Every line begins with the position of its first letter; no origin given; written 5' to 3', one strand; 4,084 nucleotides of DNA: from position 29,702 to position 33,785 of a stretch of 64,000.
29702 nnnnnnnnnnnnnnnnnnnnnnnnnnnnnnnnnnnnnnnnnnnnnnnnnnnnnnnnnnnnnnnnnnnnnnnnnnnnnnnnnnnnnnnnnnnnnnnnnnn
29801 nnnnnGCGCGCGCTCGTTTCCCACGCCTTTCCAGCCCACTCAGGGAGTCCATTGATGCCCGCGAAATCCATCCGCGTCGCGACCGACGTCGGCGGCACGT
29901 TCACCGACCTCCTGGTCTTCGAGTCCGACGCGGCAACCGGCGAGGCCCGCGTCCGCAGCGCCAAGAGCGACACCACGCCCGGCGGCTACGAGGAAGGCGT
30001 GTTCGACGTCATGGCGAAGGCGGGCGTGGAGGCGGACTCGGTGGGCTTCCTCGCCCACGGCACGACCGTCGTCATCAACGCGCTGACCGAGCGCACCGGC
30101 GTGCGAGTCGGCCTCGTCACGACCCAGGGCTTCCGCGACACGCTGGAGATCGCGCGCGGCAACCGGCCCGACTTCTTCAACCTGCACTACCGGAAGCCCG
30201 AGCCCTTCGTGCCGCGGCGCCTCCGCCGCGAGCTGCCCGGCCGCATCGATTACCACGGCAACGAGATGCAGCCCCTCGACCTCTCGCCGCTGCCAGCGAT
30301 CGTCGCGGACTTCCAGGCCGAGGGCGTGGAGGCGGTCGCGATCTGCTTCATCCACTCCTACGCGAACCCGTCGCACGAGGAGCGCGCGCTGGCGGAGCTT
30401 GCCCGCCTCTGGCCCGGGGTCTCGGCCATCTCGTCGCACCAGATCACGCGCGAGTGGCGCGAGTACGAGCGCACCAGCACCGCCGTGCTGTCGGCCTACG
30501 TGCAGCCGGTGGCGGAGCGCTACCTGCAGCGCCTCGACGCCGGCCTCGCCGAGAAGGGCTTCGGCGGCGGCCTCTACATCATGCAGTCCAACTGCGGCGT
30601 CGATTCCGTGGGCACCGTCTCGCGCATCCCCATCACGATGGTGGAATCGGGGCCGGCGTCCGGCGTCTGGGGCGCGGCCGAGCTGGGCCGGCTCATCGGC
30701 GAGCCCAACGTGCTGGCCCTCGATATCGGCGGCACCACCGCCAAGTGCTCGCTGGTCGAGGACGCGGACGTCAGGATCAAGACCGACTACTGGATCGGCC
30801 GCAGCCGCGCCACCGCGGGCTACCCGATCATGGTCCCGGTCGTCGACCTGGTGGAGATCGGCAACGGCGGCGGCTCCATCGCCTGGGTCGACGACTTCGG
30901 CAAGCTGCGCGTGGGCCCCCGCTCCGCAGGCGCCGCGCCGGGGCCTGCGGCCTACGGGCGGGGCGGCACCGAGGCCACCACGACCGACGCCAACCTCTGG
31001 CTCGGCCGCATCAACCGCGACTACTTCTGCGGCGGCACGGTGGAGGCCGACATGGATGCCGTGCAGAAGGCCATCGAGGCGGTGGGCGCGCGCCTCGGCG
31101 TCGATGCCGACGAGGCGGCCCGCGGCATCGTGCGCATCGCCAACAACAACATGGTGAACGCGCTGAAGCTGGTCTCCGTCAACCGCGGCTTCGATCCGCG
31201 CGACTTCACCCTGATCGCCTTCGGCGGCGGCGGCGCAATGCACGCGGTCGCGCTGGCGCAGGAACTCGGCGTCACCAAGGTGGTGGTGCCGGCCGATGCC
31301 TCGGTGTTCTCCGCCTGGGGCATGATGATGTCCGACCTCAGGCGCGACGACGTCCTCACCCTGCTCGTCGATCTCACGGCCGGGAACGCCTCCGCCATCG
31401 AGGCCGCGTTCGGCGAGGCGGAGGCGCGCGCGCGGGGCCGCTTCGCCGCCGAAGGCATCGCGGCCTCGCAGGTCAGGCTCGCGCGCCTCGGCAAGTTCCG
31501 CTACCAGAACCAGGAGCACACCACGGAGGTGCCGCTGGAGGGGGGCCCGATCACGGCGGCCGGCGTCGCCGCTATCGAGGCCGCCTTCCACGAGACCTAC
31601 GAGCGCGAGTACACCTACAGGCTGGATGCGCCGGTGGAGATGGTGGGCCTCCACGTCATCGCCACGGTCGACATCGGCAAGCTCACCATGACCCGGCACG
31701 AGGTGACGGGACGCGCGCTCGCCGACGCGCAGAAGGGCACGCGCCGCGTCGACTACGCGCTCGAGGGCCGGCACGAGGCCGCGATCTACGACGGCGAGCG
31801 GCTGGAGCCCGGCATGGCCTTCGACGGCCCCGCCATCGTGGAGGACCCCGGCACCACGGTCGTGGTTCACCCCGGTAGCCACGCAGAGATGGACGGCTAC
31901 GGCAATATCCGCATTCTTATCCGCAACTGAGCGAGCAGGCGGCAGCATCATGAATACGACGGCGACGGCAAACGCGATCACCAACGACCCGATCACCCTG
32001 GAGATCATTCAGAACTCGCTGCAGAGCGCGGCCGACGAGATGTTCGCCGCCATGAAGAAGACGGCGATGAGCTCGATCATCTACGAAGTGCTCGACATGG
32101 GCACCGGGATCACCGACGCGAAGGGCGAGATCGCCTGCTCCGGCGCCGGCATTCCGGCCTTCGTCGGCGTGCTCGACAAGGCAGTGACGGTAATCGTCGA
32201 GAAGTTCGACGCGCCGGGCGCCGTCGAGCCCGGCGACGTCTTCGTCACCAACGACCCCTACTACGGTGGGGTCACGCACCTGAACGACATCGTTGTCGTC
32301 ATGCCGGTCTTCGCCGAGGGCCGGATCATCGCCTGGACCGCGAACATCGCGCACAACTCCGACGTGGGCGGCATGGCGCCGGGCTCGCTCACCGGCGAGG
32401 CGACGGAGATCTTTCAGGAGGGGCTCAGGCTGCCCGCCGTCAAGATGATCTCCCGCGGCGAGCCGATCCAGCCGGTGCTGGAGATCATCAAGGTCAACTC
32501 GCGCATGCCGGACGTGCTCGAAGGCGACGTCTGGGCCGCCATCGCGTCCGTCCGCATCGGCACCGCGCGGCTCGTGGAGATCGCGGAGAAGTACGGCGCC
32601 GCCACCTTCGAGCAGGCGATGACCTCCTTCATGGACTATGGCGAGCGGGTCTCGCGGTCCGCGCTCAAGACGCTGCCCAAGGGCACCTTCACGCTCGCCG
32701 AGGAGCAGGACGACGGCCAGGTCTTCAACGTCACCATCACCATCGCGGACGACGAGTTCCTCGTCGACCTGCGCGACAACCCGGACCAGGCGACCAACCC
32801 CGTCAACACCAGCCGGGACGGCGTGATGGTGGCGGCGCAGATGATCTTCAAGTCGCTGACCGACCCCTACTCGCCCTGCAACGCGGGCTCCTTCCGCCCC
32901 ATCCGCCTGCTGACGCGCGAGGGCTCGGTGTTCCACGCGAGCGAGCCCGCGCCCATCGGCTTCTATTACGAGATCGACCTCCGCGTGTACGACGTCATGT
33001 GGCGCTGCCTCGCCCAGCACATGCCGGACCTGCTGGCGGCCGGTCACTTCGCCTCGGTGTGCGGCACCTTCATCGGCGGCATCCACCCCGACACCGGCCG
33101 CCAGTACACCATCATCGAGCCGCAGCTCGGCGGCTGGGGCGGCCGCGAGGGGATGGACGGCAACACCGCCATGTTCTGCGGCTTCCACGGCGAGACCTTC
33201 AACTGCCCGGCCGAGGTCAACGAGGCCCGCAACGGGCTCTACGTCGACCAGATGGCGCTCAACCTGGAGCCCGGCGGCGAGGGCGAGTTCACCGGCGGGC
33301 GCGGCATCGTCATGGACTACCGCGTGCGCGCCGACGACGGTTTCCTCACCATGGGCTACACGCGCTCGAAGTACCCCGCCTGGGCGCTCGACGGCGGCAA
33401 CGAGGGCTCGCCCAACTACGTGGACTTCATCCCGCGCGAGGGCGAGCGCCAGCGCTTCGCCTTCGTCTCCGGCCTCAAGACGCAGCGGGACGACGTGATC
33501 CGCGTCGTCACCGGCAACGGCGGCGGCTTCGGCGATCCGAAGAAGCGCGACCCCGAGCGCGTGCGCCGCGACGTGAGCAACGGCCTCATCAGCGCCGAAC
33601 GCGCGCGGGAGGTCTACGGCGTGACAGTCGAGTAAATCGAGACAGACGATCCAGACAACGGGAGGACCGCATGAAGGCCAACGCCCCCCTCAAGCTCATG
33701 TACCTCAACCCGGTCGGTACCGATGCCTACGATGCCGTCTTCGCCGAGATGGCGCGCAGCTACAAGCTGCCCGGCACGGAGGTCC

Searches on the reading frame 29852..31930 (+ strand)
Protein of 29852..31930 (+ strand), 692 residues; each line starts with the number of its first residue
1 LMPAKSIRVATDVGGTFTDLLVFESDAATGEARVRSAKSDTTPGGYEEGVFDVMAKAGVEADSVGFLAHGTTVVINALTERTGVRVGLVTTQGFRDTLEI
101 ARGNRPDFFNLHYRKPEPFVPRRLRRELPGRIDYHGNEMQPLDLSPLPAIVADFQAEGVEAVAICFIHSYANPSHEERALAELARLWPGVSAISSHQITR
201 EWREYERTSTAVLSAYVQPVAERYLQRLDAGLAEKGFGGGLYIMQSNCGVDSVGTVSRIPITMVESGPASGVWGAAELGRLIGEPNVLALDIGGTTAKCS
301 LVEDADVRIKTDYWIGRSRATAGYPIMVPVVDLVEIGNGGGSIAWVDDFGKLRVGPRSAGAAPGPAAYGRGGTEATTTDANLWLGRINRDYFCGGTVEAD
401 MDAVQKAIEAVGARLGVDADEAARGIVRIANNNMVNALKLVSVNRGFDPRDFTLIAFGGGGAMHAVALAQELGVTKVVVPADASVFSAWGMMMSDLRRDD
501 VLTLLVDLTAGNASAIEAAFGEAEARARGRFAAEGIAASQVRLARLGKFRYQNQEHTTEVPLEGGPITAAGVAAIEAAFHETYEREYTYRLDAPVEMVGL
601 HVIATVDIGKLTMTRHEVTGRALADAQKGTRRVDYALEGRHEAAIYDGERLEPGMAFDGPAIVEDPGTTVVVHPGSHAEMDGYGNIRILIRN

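Call 80: search_protein_families(library=pfam, proteins=[window:29852-31930:+], max_evalue=0.00001)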
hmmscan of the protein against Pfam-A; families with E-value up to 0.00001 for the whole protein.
window:29852-31930:+ (692 aa): 3 families
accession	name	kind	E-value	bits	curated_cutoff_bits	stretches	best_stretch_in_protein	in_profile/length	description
PF01968.24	Hydantoinase_A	-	6.4e-90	301.7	22.9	1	207-499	1-290/291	Hydantoinase/oxoprolinase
PF05378.19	Hydant_A_N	-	3.1e-45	154.5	25.2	1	8-179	1-168/176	Hydantoinase/oxoprolinase N-terminal region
PF19278.4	Hydant_A_C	-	2.3e-20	73.3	21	1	512-683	10-185/193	Hydantoinase/oxoprolinase C-terminal domain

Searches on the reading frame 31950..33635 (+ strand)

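Call 80: search_protein_families(library=pfam, proteins=[window:31950-33635:+], max_evalue=0.00001)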
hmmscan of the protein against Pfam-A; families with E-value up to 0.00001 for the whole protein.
window:31950-33635:+ (561 aa): 1 family
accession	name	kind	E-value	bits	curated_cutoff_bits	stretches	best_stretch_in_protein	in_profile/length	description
PF02538.19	Hydantoinase_B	-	6e-151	503.9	26.8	1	13-530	1-519/519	Hydantoinase B/oxoprolinase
